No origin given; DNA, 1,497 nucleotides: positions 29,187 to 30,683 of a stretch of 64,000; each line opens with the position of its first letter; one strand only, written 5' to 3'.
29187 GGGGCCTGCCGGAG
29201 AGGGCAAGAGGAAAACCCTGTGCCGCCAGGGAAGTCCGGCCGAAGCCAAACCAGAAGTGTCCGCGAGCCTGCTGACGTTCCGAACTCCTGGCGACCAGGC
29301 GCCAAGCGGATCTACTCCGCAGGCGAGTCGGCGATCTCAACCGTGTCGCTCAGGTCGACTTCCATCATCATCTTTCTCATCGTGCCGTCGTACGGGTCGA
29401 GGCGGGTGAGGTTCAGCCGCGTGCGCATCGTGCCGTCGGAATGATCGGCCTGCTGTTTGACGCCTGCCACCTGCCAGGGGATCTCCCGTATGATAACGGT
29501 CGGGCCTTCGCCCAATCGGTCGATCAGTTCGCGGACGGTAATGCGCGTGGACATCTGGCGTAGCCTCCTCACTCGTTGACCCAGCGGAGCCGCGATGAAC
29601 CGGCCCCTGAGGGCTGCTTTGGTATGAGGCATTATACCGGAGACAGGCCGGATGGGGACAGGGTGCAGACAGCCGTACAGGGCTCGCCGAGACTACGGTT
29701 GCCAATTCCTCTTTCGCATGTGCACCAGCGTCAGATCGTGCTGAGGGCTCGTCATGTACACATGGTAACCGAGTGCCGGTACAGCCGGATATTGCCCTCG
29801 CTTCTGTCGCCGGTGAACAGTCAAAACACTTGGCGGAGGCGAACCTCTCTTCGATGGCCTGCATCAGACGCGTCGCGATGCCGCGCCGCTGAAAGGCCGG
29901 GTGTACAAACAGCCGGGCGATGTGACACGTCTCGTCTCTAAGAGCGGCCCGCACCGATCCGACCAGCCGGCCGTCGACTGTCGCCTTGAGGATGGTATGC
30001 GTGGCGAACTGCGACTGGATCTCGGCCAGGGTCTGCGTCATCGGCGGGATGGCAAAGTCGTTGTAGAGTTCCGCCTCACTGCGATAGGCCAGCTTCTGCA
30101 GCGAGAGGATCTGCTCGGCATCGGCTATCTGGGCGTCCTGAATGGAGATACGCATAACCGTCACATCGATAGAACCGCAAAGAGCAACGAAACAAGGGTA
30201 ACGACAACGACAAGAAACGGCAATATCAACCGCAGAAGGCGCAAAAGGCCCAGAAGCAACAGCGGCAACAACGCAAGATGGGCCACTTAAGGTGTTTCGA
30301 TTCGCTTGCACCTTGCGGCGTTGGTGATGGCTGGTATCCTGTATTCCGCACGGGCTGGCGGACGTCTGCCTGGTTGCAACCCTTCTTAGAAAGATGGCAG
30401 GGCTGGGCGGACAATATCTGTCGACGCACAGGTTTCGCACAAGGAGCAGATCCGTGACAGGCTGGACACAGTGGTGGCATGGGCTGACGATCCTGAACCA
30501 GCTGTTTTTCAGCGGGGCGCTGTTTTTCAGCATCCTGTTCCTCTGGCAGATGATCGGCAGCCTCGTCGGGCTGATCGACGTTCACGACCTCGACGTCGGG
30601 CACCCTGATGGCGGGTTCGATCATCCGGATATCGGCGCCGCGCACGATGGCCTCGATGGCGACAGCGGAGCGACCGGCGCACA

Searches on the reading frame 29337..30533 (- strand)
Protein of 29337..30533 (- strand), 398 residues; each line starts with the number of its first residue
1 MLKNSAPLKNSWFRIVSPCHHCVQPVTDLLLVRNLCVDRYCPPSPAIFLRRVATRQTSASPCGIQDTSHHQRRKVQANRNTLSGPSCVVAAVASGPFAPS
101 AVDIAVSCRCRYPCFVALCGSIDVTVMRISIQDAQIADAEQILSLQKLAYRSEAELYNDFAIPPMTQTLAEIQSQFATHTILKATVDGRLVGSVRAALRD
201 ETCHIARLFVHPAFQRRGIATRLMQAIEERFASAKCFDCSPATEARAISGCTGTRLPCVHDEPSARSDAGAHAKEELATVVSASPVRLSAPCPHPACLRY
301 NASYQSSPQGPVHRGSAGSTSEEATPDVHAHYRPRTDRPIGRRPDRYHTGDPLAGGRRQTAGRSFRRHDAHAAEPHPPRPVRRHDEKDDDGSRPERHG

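Call 47: search_protein_families(library=pfam, proteins=[window:29337-30533:-], max_evalue=0.0001)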
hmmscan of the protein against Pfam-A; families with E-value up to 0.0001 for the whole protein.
window:29337-30533:- (398 aa): 4 families
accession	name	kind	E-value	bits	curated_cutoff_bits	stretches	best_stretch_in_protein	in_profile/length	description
PF00583.31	Acetyltransf_1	-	2.7e-13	50.7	20.7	1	162-236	18-93/116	Acetyltransferase (GNAT) family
PF13673.13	Acetyltransf_10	-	1.8e-11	44.6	23.6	1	172-232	22-81/128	Acetyltransferase (GNAT) domain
PF13508.13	Acetyltransf_7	-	2.4e-10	41.1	27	1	180-233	4-58/84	Acetyltransferase (GNAT) domain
PF13880.12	Acetyltransf_13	-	1.9e-05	24.8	22.8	1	202-232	4-34/69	ESCO1/2 acetyl-transferase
